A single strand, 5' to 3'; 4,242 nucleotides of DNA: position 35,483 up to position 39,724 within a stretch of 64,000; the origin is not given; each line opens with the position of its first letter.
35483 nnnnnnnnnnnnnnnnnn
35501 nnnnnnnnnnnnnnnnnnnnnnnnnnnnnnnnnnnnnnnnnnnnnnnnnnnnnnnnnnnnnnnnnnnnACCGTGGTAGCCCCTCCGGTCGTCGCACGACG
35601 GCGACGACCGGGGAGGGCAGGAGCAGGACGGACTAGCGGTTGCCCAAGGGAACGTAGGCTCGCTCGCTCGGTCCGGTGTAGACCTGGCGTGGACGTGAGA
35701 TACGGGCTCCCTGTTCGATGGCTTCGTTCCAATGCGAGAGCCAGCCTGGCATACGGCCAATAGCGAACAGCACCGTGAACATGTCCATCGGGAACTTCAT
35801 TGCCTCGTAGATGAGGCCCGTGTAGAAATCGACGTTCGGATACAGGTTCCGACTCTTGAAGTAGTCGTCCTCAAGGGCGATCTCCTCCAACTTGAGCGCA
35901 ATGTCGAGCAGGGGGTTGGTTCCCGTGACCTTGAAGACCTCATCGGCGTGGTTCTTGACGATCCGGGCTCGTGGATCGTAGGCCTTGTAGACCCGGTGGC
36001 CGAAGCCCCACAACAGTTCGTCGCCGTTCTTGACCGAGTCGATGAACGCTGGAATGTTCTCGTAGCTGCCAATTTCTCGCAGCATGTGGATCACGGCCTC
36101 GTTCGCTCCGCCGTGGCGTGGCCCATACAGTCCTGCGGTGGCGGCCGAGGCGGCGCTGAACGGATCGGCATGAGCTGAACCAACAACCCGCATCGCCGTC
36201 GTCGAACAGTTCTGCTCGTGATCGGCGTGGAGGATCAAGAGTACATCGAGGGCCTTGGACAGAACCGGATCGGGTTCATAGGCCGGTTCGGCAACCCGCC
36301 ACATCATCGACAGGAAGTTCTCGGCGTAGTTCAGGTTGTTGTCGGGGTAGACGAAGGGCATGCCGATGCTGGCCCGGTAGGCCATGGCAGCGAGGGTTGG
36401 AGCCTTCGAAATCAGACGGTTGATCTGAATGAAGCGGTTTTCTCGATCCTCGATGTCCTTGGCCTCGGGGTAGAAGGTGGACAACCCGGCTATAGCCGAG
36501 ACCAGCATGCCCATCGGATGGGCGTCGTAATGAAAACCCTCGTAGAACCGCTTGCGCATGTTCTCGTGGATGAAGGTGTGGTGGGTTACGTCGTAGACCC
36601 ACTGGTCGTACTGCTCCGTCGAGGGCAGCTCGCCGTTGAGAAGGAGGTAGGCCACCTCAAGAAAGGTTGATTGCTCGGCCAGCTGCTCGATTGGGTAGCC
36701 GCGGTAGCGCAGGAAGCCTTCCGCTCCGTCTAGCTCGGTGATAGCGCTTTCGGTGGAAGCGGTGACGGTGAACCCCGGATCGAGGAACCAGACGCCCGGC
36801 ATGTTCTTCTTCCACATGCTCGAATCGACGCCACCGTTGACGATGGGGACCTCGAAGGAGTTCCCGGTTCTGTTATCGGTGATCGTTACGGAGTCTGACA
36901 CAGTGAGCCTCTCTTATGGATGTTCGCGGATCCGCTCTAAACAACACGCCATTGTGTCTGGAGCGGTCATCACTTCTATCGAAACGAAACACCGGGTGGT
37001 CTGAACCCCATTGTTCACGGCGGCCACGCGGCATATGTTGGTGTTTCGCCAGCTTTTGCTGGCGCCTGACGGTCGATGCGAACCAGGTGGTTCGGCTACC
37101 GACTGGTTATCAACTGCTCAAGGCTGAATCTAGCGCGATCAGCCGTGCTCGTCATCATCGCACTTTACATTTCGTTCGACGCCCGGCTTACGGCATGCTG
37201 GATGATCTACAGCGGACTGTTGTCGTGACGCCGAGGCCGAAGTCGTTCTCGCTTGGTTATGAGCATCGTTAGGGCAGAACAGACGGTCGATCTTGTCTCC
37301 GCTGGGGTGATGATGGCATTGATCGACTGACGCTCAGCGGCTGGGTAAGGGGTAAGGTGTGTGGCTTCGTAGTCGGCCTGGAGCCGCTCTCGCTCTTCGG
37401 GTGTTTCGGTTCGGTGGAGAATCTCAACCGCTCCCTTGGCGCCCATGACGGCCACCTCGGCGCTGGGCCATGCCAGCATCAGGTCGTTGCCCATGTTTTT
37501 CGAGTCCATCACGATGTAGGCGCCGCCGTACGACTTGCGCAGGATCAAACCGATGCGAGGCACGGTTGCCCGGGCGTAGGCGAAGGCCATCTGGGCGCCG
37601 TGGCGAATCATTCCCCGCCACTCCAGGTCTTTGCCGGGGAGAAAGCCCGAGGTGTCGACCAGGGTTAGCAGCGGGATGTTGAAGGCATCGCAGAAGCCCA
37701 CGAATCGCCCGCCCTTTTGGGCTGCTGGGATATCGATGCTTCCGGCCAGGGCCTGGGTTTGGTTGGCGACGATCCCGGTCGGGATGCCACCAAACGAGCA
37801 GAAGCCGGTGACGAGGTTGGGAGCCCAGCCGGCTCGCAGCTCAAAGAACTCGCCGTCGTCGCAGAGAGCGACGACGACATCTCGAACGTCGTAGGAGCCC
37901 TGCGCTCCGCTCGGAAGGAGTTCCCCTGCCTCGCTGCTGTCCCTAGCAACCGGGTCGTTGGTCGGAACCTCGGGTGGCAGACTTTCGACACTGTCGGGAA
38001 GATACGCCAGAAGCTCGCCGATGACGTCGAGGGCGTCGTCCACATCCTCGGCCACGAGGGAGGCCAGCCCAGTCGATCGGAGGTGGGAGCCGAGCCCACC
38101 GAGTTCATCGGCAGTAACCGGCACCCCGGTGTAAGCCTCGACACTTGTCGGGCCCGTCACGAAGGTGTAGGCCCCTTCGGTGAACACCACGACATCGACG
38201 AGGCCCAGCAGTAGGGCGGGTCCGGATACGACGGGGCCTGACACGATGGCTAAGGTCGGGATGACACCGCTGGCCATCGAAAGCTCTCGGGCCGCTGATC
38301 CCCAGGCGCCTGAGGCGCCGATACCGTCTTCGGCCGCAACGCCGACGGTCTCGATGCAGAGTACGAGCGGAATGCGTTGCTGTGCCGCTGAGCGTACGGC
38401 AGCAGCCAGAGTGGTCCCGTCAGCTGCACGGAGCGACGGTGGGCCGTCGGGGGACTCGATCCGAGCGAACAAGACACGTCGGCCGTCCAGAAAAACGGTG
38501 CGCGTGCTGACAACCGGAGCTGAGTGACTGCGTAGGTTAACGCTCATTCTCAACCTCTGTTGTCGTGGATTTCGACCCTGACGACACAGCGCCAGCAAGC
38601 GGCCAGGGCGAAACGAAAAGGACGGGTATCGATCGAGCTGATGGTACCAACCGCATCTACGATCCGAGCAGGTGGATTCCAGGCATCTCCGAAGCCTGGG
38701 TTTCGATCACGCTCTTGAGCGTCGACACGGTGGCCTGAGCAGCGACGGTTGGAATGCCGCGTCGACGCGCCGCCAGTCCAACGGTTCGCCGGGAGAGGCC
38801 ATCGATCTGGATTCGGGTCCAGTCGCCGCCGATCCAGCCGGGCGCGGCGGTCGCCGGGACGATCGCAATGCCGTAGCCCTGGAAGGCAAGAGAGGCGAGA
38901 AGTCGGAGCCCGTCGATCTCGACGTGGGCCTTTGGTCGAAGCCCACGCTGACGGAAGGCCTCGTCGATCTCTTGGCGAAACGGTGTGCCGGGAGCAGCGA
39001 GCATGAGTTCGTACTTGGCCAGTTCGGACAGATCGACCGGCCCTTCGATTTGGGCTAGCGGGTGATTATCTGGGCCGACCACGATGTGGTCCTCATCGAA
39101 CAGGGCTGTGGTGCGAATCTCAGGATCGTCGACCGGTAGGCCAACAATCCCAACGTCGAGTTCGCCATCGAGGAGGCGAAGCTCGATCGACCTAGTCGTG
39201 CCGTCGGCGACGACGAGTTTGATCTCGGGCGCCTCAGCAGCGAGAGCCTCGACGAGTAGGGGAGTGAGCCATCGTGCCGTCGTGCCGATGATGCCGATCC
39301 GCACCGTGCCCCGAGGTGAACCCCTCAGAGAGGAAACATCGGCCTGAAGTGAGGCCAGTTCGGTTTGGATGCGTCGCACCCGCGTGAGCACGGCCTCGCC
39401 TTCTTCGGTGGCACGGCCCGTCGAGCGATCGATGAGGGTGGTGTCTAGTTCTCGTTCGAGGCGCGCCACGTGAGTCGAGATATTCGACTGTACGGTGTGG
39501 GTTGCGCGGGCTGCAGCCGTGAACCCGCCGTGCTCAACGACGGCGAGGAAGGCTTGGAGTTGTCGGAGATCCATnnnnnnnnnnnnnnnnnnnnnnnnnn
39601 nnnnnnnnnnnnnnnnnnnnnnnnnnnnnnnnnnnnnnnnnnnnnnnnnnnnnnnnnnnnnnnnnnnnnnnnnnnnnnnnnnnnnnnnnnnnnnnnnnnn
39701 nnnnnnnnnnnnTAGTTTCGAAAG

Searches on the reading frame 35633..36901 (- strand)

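Call 69: search_protein_families(library=pfam, proteins=[window:35633-36901:-], max_evalue=0.001)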
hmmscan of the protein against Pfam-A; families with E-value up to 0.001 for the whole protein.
window:35633-36901:- (422 aa): 1 family
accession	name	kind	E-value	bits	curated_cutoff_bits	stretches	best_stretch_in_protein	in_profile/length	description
PF00285.26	Citrate_synt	-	1.6e-134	448.9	27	1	43-405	1-357/357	Citrate synthase, C-terminal domain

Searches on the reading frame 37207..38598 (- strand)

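Call 9: search_protein_families(library=pfam, proteins=[window:37207-38598:-], max_evalue=0.01)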
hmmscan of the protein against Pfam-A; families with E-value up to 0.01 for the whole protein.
window:37207-38598:- (463 aa): 3 families
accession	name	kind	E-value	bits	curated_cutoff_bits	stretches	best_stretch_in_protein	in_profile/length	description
PF01039.27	Carboxyl_trans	-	1.2e-112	377.6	22.3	1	55-460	72-492/493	Carboxyl transferase domain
PF03255.19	ACCA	-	4.9e-10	39.5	23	1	295-401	135-237/310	Acetyl co-enzyme A carboxylase carboxyltransferase-like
PF06833.16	MdcE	-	6.3e-05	23.2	32.7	1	308-396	28-116/196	Malonate decarboxylase gamma subunit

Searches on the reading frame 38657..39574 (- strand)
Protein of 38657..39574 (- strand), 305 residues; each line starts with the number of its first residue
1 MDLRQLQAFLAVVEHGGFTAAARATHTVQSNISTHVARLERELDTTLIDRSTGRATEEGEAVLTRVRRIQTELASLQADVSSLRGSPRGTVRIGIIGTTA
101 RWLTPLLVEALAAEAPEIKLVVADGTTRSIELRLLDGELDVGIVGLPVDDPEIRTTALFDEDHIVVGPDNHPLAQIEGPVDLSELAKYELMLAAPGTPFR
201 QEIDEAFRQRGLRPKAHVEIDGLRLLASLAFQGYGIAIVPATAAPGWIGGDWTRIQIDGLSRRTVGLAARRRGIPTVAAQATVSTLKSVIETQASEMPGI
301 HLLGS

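Call 9: search_protein_families(library=pfam, proteins=[window:38657-39574:-], max_evalue=0.01)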
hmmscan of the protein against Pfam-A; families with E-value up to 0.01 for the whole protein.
window:38657-39574:- (305 aa): 2 families
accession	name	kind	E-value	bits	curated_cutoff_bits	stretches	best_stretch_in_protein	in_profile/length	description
PF03466.25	LysR_substrate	-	1.7e-43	148.9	28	1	85-288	2-206/209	LysR substrate binding domain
PF00126.33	HTH_1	-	1.8e-17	63.4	26.6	1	3-60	1-60/60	Bacterial regulatory helix-turn-helix protein, lysR family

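Call 35: find_related_loci(query=window:38657-39574:-, collection=genome_contigs, flank=2500)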
Query window:38657-39574:- (305 aa) in genome_contigs; peptide patterns used: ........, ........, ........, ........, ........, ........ (x = any residue, [..] = any of these).
599 stretches matched a pattern (row limit reached: there are more); 87 encode a relative of the query (tblastn E <= 1e-3); the best 80 are kept; 80 distinct loci.
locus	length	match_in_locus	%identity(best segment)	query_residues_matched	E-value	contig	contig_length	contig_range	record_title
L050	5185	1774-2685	84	1-304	2e-172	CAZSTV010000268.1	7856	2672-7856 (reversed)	MAG TPA_asm: uncultured Acidimicrobiaceae bacterium isolate SRP268394_co1_97 genome assembly, contig: NODE_13721_length_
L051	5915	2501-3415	83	1-305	1e-171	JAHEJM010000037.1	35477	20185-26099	MAG: Acidimicrobiales bacterium isolate Ww550 NODE_2010_length_35477_cov_7.785213, whole genome shotgun sequence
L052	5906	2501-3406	83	1-302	3e-171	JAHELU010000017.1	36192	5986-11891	MAG: Acidimicrobiales bacterium isolate Ww635 NODE_2399_length_36192_cov_3.301433, whole genome shotgun sequence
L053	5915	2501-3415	82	1-305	6e-170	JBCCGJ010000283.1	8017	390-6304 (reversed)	MAG: Actinomycetota bacterium isolate P01_B01_bin.40 k141_1088018_length_8017_cov_38.6681, whole genome shotgun sequence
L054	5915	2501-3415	83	1-305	2e-168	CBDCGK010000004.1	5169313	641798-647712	MAG: Acidimicrobiales bacterium isolate 586cdf5a-961c-495f-9bcf-4f54bc253372 genome assembly, contig: contig_4, whole ge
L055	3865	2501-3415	83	1-305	3e-171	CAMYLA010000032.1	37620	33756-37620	MAG: uncultured Acidimicrobiaceae bacterium isolate FCS_M_Acidobacteriota_12 genome assembly, contig: scaffold_809, whol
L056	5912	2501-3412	82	1-304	2e-167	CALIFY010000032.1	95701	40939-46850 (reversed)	MAG: uncultured Acidimicrobiales bacterium isolate R2_Bin_METABAT__111_1 genome assembly, contig: c_000000453104, whole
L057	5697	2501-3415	81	1-305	4e-167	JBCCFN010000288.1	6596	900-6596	MAG: Actinomycetota bacterium isolate P01_B01_bin.2 k141_3150960_length_6596_cov_13.9718, whole genome shotgun sequence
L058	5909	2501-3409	83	1-303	3e-166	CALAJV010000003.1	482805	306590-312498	MAG: uncultured Acidimicrobiales bacterium isolate L4_Bin_METABAT__59_1 genome assembly, contig: c_000000582547, whole g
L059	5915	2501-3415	82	1-305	1e-165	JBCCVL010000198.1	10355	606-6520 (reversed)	MAG: Actinomycetota bacterium isolate P01_E01_bin.37 k141_431235_length_10355_cov_49.0460, whole genome shotgun sequence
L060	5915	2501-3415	82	1-305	7e-162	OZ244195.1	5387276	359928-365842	MAG: Acidimicrobiales bacterium isolate 87519b6a-d5ff-410c-9faf-bc6ff523b0ec genome assembly, chromosome: 1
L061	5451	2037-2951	82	1-305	5e-163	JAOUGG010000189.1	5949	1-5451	MAG: Acidimicrobiia bacterium isolate 4_1_May_SF_Bin1 4_1_May_SF_Bin1_scaffold_6849_c1, whole genome shotgun sequence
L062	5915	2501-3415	82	1-305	2e-161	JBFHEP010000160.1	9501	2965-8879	MAG: Acidimicrobiales bacterium isolate Mix_sand07.2021.05.G.102 k141_664487_length_9501_cov_14.8235, whole genome shotg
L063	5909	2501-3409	82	1-303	6e-159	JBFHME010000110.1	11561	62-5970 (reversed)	MAG: Acidimicrobiales bacterium isolate Mix_sand07.2021.05.Z.61 k141_2805909_length_11561_cov_13.1420, whole genome shot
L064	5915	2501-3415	78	1-305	4e-150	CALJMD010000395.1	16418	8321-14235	MAG: uncultured Acidimicrobiales bacterium isolate L4_Bin_METABAT__141_1 genome assembly, contig: c_000001037249, whole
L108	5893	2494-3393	50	1-301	4e-85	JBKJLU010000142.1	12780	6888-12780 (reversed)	MAG: Acidimicrobiales bacterium isolate ant_bin.298 k117_2691703, whole genome shotgun sequence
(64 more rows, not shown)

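Call 49: search_protein_families(library=ncbifam, proteins=[window:38657-39574:-, L108:855-2225:-], max_evalue=0.00001)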
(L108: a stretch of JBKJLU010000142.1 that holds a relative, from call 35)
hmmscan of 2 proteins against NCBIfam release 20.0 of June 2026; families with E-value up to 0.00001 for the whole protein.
window:38657-39574:- (305 aa): 47 families (the best 25 are shown)
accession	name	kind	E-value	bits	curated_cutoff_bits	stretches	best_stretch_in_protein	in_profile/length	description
NF008416.0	PRK11242.1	equivalog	9.5e-44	149.9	277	1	1-293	1-294/300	transcriptional regulator CynR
NF047520.1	trans_act_CidR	equivalog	1.2e-36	126.4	415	1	1-242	1-243/292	cidABC operon transcriptional activator CidR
NF053705.1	TransRegGltCGpos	equivalog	1.7e-34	119.5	350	1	1-270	1-273/300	glutamate biosynthesis transcriptional regulator GltC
NF040786.1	LysR_Sec_metab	equivalog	9.8e-33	113.4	250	1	1-244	1-250/298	selenium metabolism-associated LysR family transcriptional regulator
NF008410.0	PRK11233.1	equivalog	2.4e-30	105.7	309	1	1-296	1-297/305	nitrogen assimilation transcriptional regulator NAC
NF045990.1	TransRegCbbRRhodb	equivalog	8.9e-30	103.8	450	1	2-190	7-197/304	LysR family regulator CbbR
TIGR03339.1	phn_lysR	subfamily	8.3e-29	100.7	341.1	1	5-244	1-238/279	aminoethylphosphonate catabolism associated LysR family transcriptional regulator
NF045775.1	acetoin_reg_AlsR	exception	7.7e-27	94.5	430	1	1-243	1-246/290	acetoin biosynthesis transcriptional regulator AlsR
NF047711.1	PutUtilRegPtrR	equivalog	3.3e-26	92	400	1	1-242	1-237/283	putrescine utilization regulator PtrR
NF009327.0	PRK12684.1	subfamily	1.1e-25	90.5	402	1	1-218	1-222/313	CysB family HTH-type transcriptional regulator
TIGR02424.1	TF_pcaQ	equivalog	2.9e-25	88.8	303.8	1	2-290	4-298/300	pca operon transcription factor PcaQ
NF009324.0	PRK12679.1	equivalog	1.7e-24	86.5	491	1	17-242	18-246/316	HTH-type transcriptional regulator Cbl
NF008361.0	PRK11151.1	equivalog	1.2e-23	83.9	329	1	1-245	1-246/305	DNA-binding transcriptional regulator OxyR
NF008239.0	PRK11013.1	equivalog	3.5e-23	82.1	288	1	2-241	5-245/309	LysR family transcriptional regulator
NF007385.0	PRK09906.1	equivalog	3e-22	79.1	356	1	1-242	1-244/296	DNA-binding transcriptional regulator HcaR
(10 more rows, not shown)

L108:855-2225:- (457 aa): 10 families
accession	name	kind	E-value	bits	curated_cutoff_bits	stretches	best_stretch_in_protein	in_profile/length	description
TIGR01490.1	HAD-SF-IB-hyp1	subfamily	4.5e-45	154.4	98.3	1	5-205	1-202/202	HAD-IB family hydrolase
NF052360.1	HolPasePseu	equivalog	1.2e-30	106.9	280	1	6-216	4-214/218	histidinol-phosphatase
NF052359.1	HolPaseNeis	equivalog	5.5e-24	85.1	400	1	6-215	4-216/221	histidinol-phosphatase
TIGR00530.1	AGP_acyltrn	subfamily_domain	4e-21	75.1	102.95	1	259-380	12-127/130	1-acylglycerol-3-phosphate O-acyltransferase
TIGR01488.1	HAD-SF-IB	subfamily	1.3e-18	67.6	45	1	5-193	1-177/177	HAD-IB family phosphatase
NF006386.0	PRK08633.1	equivalog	3.4e-16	58.2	1221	1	233-418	411-589/1147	acyl-[ACP]--phospholipid O-acyltransferase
NF052553.1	LyOrLpactfOlsABRUA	equivalog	1.5e-10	40.7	300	1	253-369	55-166/263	lyso-ornithine lipid O-acyltransferase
NF052552.1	LyOrLpactfOlsARHOCB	equivalog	2.6e-07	29.9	300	1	257-352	80-170/271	lyso-ornithine lipid O-acyltransferase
NF011593.0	PRK15018.1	equivalog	7.5e-07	29.1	501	1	262-385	64-182/245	1-acylglycerol-3-phosphate O-acyltransferase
NF005291.0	PRK06814.1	equivalog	7.1e-06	24.2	1349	1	251-433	441-612/1140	acyl-[ACP]--phospholipid O-acyltransferase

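Call 50: search_solved_structures(query=window:38657-39574:-, max_evalue=1e-10)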
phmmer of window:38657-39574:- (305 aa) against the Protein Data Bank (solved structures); distinct sequences matched with E-value up to 1e-10: 28.
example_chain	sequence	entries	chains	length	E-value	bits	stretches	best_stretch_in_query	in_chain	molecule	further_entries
6g4r_B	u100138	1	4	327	1.1e-22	83.8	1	3-247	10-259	Hydrogen peroxide-inducible genes activator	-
6g1d_C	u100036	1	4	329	1.1e-22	83.8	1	3-247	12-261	Hydrogen peroxide-inducible genes activator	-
6g1b_B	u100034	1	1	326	1.1e-22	83.8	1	3-247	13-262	Hydrogen peroxide-inducible genes activator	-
6g1b_J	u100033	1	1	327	1.1e-22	83.8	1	3-247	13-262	Hydrogen peroxide-inducible genes activator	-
4x6g_A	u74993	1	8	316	4.7e-22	81.8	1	2-245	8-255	OxyR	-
3k1p_A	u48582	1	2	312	1.5e-21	80.1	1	1-243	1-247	HTH-type transcriptional regulator benM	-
3k1n_A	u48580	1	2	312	1.5e-21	80.1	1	1-243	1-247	HTH-type transcriptional regulator benM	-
3k1m_A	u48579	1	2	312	2e-21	79.7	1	1-243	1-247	HTH-type transcriptional regulator benM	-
2h99_A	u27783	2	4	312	7.2e-21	77.9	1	1-243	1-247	HTH-type transcriptional regulator benM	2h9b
8h3v_S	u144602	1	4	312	1e-18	70.8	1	1-243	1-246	NtcB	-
2h98_A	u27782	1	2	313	2.4e-17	66.3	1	1-244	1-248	HTH-type transcriptional regulator catM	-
3fxq_A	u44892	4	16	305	2.6e-17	66.2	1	2-218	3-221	LysR type regulator of tsaMBCD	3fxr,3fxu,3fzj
1al3_A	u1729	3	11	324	3.1e-16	62.7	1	1-270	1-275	CYS REGULON TRANSCRIPTIONAL ACTIVATOR CYSB | HTH-type transcriptional regulator CysB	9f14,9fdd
5y2v_A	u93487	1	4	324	5.7e-16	61.8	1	3-241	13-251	Rubisco operon transcriptional regulator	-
2fyi_A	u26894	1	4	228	2.7e-15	59.6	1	85-241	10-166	HTH-type transcriptional regulator cbl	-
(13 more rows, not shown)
